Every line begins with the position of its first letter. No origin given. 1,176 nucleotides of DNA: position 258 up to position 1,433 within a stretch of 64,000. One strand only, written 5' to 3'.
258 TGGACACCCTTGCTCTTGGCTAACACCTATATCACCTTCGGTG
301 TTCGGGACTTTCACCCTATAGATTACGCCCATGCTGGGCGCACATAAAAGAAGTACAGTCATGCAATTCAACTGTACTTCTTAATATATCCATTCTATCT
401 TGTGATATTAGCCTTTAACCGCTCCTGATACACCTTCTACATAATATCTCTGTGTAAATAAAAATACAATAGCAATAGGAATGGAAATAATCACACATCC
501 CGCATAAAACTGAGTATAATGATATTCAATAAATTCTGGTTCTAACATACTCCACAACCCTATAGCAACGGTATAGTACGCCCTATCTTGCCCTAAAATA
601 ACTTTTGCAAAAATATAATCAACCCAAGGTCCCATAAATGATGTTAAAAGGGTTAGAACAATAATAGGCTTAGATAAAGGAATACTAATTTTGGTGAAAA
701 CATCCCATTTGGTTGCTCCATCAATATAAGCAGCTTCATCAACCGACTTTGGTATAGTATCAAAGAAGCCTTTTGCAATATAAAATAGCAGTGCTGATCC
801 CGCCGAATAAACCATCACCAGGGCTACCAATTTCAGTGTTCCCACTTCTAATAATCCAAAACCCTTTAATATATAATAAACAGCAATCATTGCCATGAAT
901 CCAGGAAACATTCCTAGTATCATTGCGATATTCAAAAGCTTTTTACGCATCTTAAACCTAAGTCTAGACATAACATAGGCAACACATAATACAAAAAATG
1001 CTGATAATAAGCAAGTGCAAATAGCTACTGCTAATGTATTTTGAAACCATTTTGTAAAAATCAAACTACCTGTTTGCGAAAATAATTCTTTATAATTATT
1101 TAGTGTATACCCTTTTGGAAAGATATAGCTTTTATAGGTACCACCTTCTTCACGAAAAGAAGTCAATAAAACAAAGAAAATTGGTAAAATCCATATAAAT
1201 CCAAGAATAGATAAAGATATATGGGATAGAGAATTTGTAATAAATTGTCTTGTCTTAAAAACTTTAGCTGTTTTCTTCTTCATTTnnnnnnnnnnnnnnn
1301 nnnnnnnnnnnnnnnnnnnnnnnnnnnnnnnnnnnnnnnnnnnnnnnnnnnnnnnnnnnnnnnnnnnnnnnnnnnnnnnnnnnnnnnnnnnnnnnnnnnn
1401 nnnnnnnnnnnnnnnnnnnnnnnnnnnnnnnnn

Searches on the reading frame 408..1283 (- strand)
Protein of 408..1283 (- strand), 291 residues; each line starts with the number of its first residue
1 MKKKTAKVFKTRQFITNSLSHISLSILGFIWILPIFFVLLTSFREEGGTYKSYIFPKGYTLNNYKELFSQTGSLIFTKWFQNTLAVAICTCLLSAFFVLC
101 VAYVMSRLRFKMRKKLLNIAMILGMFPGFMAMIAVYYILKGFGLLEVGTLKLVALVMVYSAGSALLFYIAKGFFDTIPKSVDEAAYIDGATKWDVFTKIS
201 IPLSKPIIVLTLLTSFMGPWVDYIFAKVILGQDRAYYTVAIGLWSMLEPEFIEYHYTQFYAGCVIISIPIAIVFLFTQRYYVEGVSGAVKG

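Call 75: search_protein_families(library=pfam, proteins=[window:408-1283:-], max_evalue=0.00001)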
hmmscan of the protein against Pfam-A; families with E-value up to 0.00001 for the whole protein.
window:408-1283:- (291 aa): 1 family
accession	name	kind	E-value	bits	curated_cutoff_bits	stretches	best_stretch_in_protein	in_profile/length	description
PF00528.27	BPD_transp_1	-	2.2e-16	60.6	26.4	1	102-283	5-180/184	Binding-protein-dependent transport system inner membrane component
